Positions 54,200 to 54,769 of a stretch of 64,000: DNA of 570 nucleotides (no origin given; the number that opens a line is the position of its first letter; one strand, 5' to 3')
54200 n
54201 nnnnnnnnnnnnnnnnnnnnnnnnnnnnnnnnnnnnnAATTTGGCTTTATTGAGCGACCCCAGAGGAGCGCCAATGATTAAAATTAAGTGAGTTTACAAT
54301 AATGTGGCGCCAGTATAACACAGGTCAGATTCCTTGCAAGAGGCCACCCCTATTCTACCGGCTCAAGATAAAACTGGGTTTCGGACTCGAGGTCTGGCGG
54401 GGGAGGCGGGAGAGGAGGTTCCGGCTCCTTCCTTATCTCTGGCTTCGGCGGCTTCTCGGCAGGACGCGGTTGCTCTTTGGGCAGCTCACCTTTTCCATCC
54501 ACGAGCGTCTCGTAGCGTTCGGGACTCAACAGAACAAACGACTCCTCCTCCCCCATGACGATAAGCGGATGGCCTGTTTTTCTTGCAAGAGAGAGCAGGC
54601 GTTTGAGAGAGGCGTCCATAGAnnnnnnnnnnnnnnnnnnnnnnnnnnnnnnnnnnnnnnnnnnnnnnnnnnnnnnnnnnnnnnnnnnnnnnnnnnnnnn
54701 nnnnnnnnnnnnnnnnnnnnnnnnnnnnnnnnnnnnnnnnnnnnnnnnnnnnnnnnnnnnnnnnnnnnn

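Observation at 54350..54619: Orphan Phd/YefM-like small protein between fusA and tuf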

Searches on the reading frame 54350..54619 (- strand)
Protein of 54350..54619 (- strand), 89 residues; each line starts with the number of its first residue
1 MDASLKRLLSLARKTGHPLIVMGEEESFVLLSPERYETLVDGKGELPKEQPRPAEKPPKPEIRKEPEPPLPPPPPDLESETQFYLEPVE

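Call 3: search_protein_families(library=pfam, proteins=[window:54350-54619:-], max_evalue=10)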
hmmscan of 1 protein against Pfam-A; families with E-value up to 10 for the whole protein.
window:54350-54619:- (89 aa): 1 family
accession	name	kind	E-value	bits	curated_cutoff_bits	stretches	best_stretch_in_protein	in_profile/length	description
PF02604.26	PhdYeFM_antitox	-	0.092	13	29.8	1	4-41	12-50/74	Antitoxin Phd_YefM, type II toxin-antitoxin system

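Call 4: search_protein_families(library=ncbifam, proteins=[window:54350-54619:-], max_evalue=10)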
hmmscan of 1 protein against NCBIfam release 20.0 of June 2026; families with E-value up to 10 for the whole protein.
window:54350-54619:- (89 aa): 0 families

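Call 5: find_homologous_proteins(query=window:54350-54619:-, max_evalue=0.01)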
Query window:54350-54619:- (89 aa): 2 proteins with E <= 0.01 among 5 candidates.
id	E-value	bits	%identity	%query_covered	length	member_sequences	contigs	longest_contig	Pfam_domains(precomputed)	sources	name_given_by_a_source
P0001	3.3e-48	179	100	100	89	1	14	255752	-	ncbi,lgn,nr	ncbi:hypothetical protein HYW18_01965 [Candidatus Uhrbacteria bacterium]|nr:hypothetical protein [Ca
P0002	2.5e-29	119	73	100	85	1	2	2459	-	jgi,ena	jgi:hypothetical protein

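Call 8: find_encoding_contigs(protein=P0002, flank=10000)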
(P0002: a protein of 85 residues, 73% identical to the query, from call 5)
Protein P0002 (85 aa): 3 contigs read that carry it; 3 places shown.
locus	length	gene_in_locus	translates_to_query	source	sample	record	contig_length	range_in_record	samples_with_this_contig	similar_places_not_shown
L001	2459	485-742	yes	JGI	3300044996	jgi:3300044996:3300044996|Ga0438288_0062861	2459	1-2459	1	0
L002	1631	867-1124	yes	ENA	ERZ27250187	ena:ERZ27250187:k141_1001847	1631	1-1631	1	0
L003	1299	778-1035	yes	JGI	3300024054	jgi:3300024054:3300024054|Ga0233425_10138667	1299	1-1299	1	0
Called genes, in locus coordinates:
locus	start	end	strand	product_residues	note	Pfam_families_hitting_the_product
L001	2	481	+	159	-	?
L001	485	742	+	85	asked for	-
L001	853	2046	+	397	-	PF00009:GTP_EFTU, PF03144:GTP_EFTU_D2, PF03143:GTP_EFTU_D3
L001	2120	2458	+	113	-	?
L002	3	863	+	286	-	?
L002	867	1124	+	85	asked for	-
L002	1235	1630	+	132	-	?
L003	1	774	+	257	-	?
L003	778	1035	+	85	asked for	-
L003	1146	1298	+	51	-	?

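Call 9: find_encoding_contigs(protein=P0001, flank=10000, max_places=10)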
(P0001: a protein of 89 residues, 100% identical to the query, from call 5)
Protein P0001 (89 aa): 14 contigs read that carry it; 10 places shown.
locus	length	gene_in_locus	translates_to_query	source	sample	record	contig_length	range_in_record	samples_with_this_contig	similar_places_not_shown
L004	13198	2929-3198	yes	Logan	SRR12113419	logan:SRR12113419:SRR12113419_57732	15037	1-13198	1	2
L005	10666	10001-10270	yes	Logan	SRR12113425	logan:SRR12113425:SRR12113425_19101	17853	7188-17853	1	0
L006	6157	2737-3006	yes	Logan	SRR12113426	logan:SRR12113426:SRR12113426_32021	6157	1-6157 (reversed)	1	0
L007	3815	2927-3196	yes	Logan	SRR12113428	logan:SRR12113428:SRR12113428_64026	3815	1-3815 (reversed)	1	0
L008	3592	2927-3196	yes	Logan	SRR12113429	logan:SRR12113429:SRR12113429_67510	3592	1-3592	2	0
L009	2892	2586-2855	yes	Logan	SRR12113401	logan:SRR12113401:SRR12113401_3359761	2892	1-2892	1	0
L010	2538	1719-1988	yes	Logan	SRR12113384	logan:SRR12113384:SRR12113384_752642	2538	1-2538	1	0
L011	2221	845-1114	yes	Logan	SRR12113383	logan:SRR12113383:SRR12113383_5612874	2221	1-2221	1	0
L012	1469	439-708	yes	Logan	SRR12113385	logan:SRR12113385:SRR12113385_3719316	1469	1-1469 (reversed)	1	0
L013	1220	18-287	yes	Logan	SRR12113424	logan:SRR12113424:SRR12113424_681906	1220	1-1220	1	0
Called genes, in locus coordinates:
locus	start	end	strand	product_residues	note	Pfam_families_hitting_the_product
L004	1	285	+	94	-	?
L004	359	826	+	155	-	PF00177:Ribosomal_S7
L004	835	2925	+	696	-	PF00009:GTP_EFTU, PF03144:GTP_EFTU_D2, PF22042:EF-G_D2, PF14492:EFG_III, PF16658:RF3_C (weak), PF03764:EFG_IV, PF00679:EFG_C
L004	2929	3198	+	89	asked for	-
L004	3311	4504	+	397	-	PF00009:GTP_EFTU, PF03144:GTP_EFTU_D2, PF03143:GTP_EFTU_D3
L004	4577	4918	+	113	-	PF00338:Ribosomal_S10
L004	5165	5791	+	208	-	PF00297:Ribosomal_L3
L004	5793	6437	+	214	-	PF00573:Ribosomal_L4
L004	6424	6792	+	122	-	PF00276:Ribosomal_L23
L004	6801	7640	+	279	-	PF00181:Ribosomal_L2_N, PF03947:Ribosomal_L2_C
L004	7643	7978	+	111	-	PF00203:Ribosomal_S19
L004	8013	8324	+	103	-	PF00237:Ribosomal_L22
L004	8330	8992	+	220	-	PF07650:KH_2, PF00189:Ribosomal_S3_C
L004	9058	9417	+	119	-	PF00252:Ribosomal_L16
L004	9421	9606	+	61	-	PF00831:Ribosomal_L29 (weak)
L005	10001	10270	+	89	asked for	-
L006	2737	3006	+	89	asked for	-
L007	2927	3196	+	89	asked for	-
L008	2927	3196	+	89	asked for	-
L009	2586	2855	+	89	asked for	-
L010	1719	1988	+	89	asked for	-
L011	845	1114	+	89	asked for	-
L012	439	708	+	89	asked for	-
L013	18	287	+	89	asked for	-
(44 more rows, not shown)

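Call 16: search_protein_families(library=padloc, proteins=[window:54350-54619:-], max_evalue=10)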
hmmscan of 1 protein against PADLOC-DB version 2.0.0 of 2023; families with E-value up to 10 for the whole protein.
window:54350-54619:- (89 aa): 0 families

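Call 17: search_solved_structures(query=A1, max_evalue=10, show_alignments=3)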
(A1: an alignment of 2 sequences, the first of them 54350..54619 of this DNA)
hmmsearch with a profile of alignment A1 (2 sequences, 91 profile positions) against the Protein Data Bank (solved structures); distinct sequences matched with E-value up to 10: 0.

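Call 18: search_protein_representatives(alignment_id=A1)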
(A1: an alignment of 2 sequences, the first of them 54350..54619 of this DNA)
Query: 2 sequences, 91 profile positions. Proteins with E-value up to 0.001 (for the whole library): 53; up to 1e-10: 2; up to 1e-30: 1. The best 53 are listed.
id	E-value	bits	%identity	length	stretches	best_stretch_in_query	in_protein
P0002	1.8e-45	169.5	-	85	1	1-91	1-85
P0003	1.5e-13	67.2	-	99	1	5-91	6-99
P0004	1.2e-07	48.3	-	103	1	1-91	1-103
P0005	1.3e-07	48.2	-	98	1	4-91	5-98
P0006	1.8e-07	47.7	-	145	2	1-53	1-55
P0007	9.4e-07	45.4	-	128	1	1-91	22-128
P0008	1.0e-06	45.3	-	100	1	1-91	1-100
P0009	1.5e-06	44.8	-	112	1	5-66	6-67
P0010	1.5e-06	44.8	-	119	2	2-58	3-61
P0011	1.9e-06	44.4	-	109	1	1-91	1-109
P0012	4.2e-06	43.4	-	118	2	5-68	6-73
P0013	4.6e-06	43.2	-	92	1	4-91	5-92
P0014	5.0e-06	43.1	-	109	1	1-90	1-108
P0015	6.4e-06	42.8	-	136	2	2-44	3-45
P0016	7.5e-06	42.5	-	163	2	6-79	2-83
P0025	5.8e-05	39.7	-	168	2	2-46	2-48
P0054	8.9e-04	35.9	-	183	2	5-50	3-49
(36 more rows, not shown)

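Call 22: find_related_loci(query=A3, collection=genome_contigs, flank=6000)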
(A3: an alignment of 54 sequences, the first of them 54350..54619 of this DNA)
Query A3 (89 aa) in genome_contigs; peptide patterns used: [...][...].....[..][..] (x = any residue, [..] = any of these).
168 stretches matched a pattern; 58 encode a relative of the query (tblastn E <= 1e-3); 58 distinct loci.
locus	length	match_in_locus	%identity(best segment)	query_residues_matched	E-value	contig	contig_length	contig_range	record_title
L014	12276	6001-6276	46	2-89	4e-13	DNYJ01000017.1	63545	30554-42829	MAG TPA_asm: Candidatus Uhrbacteria bacterium isolate UBA10169 contig_2508, whole genome shotgun sequence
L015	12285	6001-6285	38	1-89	4e-11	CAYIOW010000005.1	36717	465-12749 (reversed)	MAG TPA_asm: uncultured Gammaproteobacteria bacterium isolate ERP119705_co25_566 genome assembly, contig: NODE_502_lengt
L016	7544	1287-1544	33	1-83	3e-9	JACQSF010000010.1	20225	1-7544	MAG: Candidatus Uhrbacteria bacterium isolate NC_groundwater_1378_Ag_S-0.2um_51_101 S_p2_S4_coassembly_k141_815605, whol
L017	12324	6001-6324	35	5-89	5e-9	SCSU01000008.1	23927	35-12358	MAG: Patescibacteria group bacterium isolate FW215_bin.7 FW215_bin.7-13693, whole genome shotgun sequence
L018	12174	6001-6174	44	1-59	7e-9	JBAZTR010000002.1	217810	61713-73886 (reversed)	MAG: Patescibacteria group bacterium isolate SO_2017_GW1_208 NODE_457_length_217810_cov_3.426450_OW334_2017, whole genom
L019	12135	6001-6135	47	1-43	1e-8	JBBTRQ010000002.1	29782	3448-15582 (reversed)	MAG: Patescibacteria group bacterium isolate H52-bin078_1 H52_bin078_1_000000000002, whole genome shotgun sequence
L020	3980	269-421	43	1-49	2e-8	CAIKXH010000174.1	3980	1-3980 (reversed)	Candidatus Uhrbacteria bacterium isolate Loclat_bin-13963 genome assembly, contig: bin-13963:174/176, whole genome shotg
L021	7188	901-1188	30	4-89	4e-8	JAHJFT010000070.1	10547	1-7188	MAG: Patescibacteria group bacterium isolate Modern_marine_glass_biofilm.mb.42 Modern_marine_glas.mb.42_k141_784585, who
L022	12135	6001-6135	40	1-43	7e-8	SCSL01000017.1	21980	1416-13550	MAG: Patescibacteria group bacterium isolate FW215_bin.11 FW215_bin.11-28693, whole genome shotgun sequence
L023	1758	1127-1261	40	1-43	9e-8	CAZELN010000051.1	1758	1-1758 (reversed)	MAG TPA_asm: uncultured Gammaproteobacteria bacterium isolate binchicken_co368_97 genome assembly, contig: NODE_93964_le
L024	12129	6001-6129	42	1-41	1e-7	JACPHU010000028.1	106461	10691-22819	MAG: Candidatus Uhrbacteria bacterium isolate NC_groundwater_422_Ag_B-0.1um_45_124 GD18-4_B1_scaffold_2080661, whole gen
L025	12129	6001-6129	44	1-41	1e-7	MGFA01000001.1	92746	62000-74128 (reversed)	MAG: Candidatus Uhrbacteria bacterium RIFOXYB12_FULL_58_10 rifoxyb3_full_scaffold_101, whole genome shotgun sequence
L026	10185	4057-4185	47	1-41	2e-7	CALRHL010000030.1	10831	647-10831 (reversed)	MAG: Candidatus Uhrbacteria bacterium RIFOXYB12_FULL_58_10 isolate MaH-04nov19-280 genome assembly, contig: MaH-04nov19-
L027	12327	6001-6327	36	5-89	2e-7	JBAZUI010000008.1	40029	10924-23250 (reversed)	MAG: Patescibacteria group bacterium isolate SO_2017_GW1_224 NODE_4650_length_40029_cov_1.620746_OW334_2017, whole genom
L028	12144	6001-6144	43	4-57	2e-7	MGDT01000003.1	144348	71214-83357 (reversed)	MAG: Candidatus Uhrbacteria bacterium RIFCSPHIGHO2_01_FULL_63_20 rifcsphigho2_01_scaffold_2148, whole genome shotgun seq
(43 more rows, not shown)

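Call 23: search_protein_families(library=pfam, alignment_id=A3, max_evalue=1)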
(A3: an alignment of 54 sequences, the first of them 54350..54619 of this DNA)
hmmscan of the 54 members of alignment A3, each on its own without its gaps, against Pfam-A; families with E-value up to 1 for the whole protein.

A. member 1, window:54350-54619:- (89 aa): 1 family
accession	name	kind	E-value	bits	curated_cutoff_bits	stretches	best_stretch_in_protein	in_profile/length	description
PF02604.26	PhdYeFM_antitox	-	0.092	13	29.8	1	4-41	12-50/74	Antitoxin Phd_YefM, type II toxin-antitoxin system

B. families by the number of members that match (of 54 scanned): 27 families (the first 25 are shown)
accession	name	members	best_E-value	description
PF02604.26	PhdYeFM_antitox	52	6.9e-10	Antitoxin Phd_YefM, type II toxin-antitoxin system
PF22156.1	Thiaminase_I-like_N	3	0.0008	Thiaminase I-like, N-terminal domain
PF14258.12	DUF4350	3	0.0061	Domain of unknown function (DUF4350)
PF12651.13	RHH_3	2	0.019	Ribbon-helix-helix domain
PF04120.17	Iron_permease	2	0.13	Low affinity iron permease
PF14435.11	SUKH-4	1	0.0064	SUKH-4 immunity protein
PF04220.17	YihI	1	0.025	Der GTPase activator (YihI)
PF13902.11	R3H-assoc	1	0.025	R3H-associated N-terminal domain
PF16778.10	Phage_tail_APC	1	0.025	Phage tail assembly chaperone protein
PF17037.10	CBP_BcsO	1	0.031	Cellulose biosynthesis protein BcsO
PF18506.7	RelB-like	1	0.049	RelB Antitoxin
PF19622.4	DUF6127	1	0.079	Family of unknown function (DUF6127)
PF12697.13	Abhydrolase_6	1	0.08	Alpha/beta hydrolase family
PF00232.24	Glyco_hydro_1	1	0.09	Glycosyl hydrolase family 1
PF14775.11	NYD-SP28_assoc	1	0.091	Sperm tail C-terminal domain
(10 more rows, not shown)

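Call 25: find_homologous_proteins(query=A3, max_evalue=0.001)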
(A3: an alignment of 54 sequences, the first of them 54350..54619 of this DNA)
Query A3 (54 sequences) (89 aa, profile of the alignment): 44 proteins with E <= 0.001 among 2396 candidates.
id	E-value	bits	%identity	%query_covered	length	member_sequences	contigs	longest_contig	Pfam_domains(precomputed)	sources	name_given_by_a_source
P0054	7.2e-26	110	42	40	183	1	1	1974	PF02604.27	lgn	-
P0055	6.5e-25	107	31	97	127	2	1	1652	-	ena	-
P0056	1.7e-24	105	33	97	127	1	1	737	-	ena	-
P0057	1.8e-24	105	31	97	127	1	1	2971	PF02604.27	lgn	-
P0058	3.3e-24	104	29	97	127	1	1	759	PF02604.27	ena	-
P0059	8.0e-24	103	40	45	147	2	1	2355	-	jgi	-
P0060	1.1e-23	103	30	97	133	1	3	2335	PF02604.27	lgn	-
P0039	1.1e-23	103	28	100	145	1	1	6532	-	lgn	-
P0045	2.8e-23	101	33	97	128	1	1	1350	-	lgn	-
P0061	3.4e-23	101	33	99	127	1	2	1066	-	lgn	-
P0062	4.7e-23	101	38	84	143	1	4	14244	-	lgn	-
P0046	1.6e-22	99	27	99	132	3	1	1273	-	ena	-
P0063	3.5e-22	98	29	97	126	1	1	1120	PF02604.27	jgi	jgi:PHD/YefM family antitoxin component YafN of YafNO toxin-antitoxin module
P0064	4.4e-22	97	25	75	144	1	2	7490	-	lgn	-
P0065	1.1e-21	96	33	67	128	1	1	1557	-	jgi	-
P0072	1.5e-20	92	25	97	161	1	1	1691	PF02604.27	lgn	-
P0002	3.0e-17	82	73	100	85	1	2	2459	-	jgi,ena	jgi:hypothetical protein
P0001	3.9e-17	81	100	100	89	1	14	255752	-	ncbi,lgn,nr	ncbi:hypothetical protein HYW18_01965 [Candidatus Uhrbacteria bacterium]|nr:hypothetical protein [Ca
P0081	9.6e-17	80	28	96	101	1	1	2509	PF02604.27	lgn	-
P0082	3.2e-16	78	42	99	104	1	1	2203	PF02604.27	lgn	-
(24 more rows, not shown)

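Call 32: predict_structure(alignment_id=A4)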
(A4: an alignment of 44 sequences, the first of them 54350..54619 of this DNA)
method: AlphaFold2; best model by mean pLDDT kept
length: 89 residues; sequences in the alignment: 44
mean_pLDDT: 75.6   pTM: 0.38
mean pLDDT of the five models: 75.6, 74.4, 72.5, 72.2, 69.6
residues with pLDDT >= 90: 11; 70-90: 44; 50-70: 34; < 50: 0
segments of 3 or more residues with pLDDT < 50: none
pLDDT, mean of each block of 10 residues (from residue 1): 87 89 90 85 63 59 65 65 78
secondary structure, 60 per line:
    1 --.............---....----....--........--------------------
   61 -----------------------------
elements in order: H3-15 E19-22 E27-30 H33-40

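Call 34: fold_search(model_id=the predicted structure, library=pdb)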
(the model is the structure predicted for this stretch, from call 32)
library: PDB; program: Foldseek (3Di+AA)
matches with E <= 10: 283; with E <= 0.001: 0
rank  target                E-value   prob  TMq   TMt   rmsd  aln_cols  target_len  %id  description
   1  3oei_E                5.0e-01  0.87  0.33  0.35   2.5        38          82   18  Crystal structure of Mycobacterium tuberculosis RelJK (Rv3357-Rv3358-RelBE3) (released 2011-03-16)
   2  3cto_A                5.7e-01  0.82  0.33  0.41   2.5        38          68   18  Crystal Structure of M. tuberculosis YefM antitoxin (released 2008-12-02)
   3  3oei_F                7.9e-01  0.66  0.33  0.34   2.8        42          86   19  Crystal structure of Mycobacterium tuberculosis RelJK (Rv3357-Rv3358-RelBE3) (released 2011-03-16)
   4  3d55_B                8.5e-01  0.75  0.33  0.35   2.5        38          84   18  Crystal structure of M. tuberculosis YefM antitoxin (released 2008-12-02)
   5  3oei_N                8.5e-01  0.69  0.32  0.34   2.8        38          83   18  Crystal structure of Mycobacterium tuberculosis RelJK (Rv3357-Rv3358-RelBE3) (released 2011-03-16)
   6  3oei_I                9.0e-01  0.75  0.33  0.35   2.4        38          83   18  Crystal structure of Mycobacterium tuberculosis RelJK (Rv3357-Rv3358-RelBE3) (released 2011-03-16)
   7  3cto_D                9.7e-01  0.75  0.34  0.43   2.5        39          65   18  Crystal Structure of M. tuberculosis YefM antitoxin (released 2008-12-02)
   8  3oei_A                1.3e+00  0.66  0.35  0.36   2.5        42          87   19  Crystal structure of Mycobacterium tuberculosis RelJK (Rv3357-Rv3358-RelBE3) (released 2011-03-16)
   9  2vxz                  1.3e+00  0.21  0.21  0.14   5.8        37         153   35  Crystal Structure of hypothetical protein PyrSV_gp04 from Pyrobaculum spherical virus (released 2009-11-17)
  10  3oei_M                1.5e+00  0.63  0.34  0.36   2.4        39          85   18  Crystal structure of Mycobacterium tuberculosis RelJK (Rv3357-Rv3358-RelBE3) (released 2011-03-16)
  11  3cto_C                1.5e+00  0.54  0.32  0.33   2.5        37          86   19  Crystal Structure of M. tuberculosis YefM antitoxin (released 2008-12-02)
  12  3pqj_A                1.6e+00  0.21  0.21  0.19   9.0        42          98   19  Crystal Structure of the transcriptional repressor BigR from Xylella fastidiosa (released 2011-06-01)
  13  3cto_B                1.8e+00  0.54  0.34  0.35   2.4        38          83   18  Crystal Structure of M. tuberculosis YefM antitoxin (released 2008-12-02)
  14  4aih_A                1.8e+00  0.18  0.20  0.15   9.3        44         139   20  Crystal structure of RovA from Yersinia in its free form (released 2012-09-12)
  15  3oei_B                2.1e+00  0.41  0.32  0.31   2.8        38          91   18  Crystal structure of Mycobacterium tuberculosis RelJK (Rv3357-Rv3358-RelBE3) (released 2011-03-16)
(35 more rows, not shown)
